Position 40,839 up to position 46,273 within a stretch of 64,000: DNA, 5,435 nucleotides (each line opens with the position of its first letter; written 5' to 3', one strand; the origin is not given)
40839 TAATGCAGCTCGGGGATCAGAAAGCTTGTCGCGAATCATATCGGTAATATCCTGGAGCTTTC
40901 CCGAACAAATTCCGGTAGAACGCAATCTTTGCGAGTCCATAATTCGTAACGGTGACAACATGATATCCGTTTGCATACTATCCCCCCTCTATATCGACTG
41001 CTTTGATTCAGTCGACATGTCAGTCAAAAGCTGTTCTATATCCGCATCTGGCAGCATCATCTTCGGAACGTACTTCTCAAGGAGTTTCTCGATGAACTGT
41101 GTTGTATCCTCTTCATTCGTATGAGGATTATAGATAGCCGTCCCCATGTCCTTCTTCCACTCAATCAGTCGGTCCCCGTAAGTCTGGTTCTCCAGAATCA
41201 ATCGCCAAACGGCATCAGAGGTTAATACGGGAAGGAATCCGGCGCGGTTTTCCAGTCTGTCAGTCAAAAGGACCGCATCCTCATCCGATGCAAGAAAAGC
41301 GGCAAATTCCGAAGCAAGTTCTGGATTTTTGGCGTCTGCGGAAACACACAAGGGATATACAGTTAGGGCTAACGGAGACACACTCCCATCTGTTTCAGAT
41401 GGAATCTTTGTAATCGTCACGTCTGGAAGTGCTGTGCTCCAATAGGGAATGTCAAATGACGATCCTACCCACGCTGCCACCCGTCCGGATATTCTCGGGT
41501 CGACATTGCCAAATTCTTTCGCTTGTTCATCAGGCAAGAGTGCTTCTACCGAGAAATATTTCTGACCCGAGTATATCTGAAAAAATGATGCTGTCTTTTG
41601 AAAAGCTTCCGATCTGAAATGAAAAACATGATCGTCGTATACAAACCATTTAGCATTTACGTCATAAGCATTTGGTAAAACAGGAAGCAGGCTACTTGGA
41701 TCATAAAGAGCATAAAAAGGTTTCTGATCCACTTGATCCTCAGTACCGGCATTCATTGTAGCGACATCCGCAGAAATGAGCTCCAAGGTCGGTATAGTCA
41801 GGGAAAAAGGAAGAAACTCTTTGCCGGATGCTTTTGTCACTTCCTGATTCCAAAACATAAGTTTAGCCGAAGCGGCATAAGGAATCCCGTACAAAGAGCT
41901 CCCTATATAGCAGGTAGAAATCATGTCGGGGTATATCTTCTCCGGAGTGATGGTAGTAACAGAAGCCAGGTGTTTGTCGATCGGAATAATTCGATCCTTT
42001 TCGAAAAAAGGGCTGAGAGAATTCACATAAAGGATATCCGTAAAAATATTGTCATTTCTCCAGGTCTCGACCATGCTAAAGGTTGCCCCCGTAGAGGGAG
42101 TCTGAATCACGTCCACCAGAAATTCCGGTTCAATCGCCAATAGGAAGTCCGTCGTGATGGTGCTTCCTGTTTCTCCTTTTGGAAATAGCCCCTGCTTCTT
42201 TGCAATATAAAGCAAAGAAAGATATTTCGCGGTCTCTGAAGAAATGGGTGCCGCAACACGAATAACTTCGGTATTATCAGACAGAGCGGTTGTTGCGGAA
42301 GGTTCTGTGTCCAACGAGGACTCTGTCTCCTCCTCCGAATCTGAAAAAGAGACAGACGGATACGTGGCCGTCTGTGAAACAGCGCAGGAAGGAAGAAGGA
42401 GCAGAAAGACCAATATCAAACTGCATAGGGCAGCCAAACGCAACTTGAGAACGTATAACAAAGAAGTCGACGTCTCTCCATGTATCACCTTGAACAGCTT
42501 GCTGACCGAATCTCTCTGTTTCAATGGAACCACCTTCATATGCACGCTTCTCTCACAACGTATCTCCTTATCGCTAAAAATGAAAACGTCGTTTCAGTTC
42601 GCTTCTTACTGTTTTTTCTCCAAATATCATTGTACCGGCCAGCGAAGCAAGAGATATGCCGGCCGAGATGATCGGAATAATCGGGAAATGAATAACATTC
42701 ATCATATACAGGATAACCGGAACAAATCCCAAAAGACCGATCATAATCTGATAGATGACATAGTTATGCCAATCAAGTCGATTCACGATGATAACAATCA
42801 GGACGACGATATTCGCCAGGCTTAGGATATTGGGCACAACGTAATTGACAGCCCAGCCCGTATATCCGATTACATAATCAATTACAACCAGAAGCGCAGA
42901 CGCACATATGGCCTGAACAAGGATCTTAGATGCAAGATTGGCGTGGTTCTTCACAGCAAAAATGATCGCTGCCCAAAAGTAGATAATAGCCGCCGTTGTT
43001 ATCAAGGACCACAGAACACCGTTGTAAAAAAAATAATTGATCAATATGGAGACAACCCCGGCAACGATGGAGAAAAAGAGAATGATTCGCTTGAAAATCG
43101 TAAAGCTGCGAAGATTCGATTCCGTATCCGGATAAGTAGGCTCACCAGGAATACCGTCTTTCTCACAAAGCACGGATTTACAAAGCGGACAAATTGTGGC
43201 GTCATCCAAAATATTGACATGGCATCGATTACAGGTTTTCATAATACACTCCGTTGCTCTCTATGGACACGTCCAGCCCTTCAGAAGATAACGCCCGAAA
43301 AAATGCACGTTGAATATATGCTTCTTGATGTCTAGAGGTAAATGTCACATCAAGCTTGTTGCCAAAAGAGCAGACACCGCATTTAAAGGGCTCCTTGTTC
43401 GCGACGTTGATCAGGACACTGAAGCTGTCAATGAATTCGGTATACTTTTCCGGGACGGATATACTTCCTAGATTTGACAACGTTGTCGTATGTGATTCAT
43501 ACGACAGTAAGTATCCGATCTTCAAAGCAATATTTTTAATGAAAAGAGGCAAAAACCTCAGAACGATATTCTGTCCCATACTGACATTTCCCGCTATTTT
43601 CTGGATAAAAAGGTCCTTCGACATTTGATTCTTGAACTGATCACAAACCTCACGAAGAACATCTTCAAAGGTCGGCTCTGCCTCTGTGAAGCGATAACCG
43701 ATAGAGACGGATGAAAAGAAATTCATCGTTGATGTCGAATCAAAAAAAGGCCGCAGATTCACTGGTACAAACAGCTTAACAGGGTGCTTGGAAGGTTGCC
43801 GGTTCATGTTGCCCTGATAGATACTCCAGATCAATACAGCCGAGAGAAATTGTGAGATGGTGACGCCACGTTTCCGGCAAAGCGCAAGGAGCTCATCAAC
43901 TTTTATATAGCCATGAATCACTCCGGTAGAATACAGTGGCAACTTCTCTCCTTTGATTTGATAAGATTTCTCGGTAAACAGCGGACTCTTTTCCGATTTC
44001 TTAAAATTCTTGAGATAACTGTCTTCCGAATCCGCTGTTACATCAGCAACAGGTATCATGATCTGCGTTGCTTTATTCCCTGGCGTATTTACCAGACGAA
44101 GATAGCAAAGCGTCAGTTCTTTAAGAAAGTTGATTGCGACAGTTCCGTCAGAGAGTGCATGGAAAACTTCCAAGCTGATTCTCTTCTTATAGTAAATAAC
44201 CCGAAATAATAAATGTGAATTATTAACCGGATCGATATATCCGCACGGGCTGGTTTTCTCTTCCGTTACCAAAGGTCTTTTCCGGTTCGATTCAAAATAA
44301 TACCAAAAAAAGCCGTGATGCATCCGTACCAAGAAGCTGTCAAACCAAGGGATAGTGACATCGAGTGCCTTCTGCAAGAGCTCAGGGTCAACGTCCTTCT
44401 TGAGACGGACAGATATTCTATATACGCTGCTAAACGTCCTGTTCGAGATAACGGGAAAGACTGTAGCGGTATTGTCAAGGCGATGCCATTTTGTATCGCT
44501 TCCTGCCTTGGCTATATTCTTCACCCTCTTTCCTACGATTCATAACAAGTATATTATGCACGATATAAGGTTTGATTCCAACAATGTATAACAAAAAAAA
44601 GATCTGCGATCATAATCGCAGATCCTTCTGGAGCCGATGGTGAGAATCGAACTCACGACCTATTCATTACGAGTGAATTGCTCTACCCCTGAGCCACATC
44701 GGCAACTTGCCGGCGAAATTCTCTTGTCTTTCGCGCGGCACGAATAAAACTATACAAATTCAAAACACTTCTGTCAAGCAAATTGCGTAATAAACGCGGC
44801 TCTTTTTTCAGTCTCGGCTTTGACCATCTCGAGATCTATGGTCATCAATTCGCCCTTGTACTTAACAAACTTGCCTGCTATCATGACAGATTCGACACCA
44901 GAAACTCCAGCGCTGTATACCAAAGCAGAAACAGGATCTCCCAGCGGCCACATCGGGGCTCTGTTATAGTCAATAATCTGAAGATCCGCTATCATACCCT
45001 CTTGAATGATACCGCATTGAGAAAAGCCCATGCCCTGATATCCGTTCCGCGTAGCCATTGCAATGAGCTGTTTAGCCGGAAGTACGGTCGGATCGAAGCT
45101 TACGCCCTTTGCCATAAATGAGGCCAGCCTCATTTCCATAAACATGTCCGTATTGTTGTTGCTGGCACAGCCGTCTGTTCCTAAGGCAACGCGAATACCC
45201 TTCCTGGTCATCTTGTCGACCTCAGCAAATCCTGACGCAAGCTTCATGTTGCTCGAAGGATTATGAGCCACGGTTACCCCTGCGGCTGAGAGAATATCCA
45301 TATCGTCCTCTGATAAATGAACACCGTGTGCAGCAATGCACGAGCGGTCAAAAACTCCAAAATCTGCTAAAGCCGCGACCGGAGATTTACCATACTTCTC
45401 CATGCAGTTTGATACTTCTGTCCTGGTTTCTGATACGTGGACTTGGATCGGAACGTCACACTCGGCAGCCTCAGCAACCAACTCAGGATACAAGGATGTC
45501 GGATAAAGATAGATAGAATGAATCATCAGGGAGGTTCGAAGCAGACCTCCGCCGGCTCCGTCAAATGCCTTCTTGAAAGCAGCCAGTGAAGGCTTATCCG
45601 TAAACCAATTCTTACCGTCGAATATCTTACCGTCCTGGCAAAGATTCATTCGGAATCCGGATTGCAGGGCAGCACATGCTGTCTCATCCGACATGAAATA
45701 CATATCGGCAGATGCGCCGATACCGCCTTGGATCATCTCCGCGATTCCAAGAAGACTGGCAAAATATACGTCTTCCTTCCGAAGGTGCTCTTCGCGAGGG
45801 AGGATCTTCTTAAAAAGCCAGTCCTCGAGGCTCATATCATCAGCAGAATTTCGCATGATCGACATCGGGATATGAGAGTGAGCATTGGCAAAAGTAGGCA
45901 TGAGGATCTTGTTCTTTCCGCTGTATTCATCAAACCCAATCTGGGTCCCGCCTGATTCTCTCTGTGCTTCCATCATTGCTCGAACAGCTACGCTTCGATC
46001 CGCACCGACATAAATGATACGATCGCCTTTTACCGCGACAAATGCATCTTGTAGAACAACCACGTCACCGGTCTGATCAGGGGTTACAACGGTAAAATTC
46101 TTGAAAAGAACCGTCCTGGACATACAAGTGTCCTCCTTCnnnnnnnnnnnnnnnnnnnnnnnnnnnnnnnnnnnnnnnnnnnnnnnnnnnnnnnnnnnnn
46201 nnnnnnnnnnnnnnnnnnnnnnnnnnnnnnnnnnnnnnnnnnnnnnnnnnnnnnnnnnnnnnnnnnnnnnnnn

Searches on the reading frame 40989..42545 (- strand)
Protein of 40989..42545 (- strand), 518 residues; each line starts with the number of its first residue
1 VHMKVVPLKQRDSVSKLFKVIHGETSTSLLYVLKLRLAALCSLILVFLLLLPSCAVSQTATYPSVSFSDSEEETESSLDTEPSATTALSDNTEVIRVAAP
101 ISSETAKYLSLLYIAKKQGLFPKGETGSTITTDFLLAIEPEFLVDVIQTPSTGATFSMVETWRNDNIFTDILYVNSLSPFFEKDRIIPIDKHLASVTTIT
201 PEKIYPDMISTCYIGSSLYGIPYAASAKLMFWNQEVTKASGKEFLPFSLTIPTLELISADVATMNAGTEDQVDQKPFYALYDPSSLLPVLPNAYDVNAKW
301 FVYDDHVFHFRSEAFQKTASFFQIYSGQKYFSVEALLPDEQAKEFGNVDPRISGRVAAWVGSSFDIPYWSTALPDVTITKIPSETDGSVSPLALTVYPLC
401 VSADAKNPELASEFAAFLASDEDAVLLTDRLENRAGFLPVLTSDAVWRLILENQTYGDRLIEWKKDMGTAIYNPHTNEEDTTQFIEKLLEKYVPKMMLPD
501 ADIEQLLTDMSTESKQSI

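Call 40: search_protein_families(library=pfam, proteins=[window:40989-42545:-], max_evalue=0.0001)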
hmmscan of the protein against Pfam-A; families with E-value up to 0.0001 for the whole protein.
window:40989-42545:- (518 aa): 1 family
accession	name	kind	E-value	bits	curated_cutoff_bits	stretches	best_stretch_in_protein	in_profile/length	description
PF01547.30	SBP_bac_1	-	2.4e-07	31.5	26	1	201-423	78-305/307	Bacterial extracellular solute-binding protein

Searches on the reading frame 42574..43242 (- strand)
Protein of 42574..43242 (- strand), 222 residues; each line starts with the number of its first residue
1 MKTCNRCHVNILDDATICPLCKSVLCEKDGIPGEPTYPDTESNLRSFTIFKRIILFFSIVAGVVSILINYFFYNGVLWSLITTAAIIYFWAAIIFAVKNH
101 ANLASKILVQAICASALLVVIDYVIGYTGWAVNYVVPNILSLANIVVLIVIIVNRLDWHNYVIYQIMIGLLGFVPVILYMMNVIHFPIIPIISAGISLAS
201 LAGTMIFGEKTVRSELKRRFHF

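Call 40: search_protein_families(library=pfam, proteins=[window:42574-43242:-], max_evalue=0.0001)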
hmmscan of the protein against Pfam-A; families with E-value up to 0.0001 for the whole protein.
window:42574-43242:- (222 aa): 1 family
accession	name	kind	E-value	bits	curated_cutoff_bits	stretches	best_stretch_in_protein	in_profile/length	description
PF19845.4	DUF6320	-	4.1e-59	200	29.9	1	37-222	1-186/186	Family of unknown function (DUF6320)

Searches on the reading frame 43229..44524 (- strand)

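Call 40: search_protein_families(library=pfam, proteins=[window:43229-44524:-], max_evalue=0.0001)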
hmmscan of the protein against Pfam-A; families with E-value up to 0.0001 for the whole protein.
window:43229-44524:- (431 aa): 1 family
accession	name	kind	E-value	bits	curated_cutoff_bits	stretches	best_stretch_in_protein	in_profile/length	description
PF07247.17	AATase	-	2.8e-05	23.3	22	0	206-280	274-356/500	Alcohol acetyltransferase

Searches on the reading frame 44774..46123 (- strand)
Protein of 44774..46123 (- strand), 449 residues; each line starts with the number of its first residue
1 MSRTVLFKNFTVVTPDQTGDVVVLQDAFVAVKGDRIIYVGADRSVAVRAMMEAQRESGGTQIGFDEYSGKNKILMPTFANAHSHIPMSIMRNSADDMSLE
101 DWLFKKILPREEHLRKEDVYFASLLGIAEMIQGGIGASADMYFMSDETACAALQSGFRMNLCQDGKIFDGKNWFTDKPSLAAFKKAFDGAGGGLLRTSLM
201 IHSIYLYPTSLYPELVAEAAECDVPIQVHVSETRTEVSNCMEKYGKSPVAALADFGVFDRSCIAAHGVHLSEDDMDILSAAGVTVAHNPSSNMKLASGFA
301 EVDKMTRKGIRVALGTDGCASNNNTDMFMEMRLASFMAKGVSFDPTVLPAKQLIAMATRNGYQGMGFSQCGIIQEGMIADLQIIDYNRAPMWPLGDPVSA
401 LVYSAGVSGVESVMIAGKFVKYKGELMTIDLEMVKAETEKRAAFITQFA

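Call 40: search_protein_families(library=pfam, proteins=[window:44774-46123:-], max_evalue=0.0001)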
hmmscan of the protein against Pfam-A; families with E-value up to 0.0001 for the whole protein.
window:44774-46123:- (449 aa): 2 families
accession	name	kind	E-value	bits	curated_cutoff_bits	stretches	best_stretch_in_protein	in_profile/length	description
PF01979.26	Amidohydro_1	-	3.1e-59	201.4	25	1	73-420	1-345/345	Amidohydrolase family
PF07969.17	Amidohydro_3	-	4.3e-13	50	29.7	1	212-390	264-450/472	Amidohydrolase family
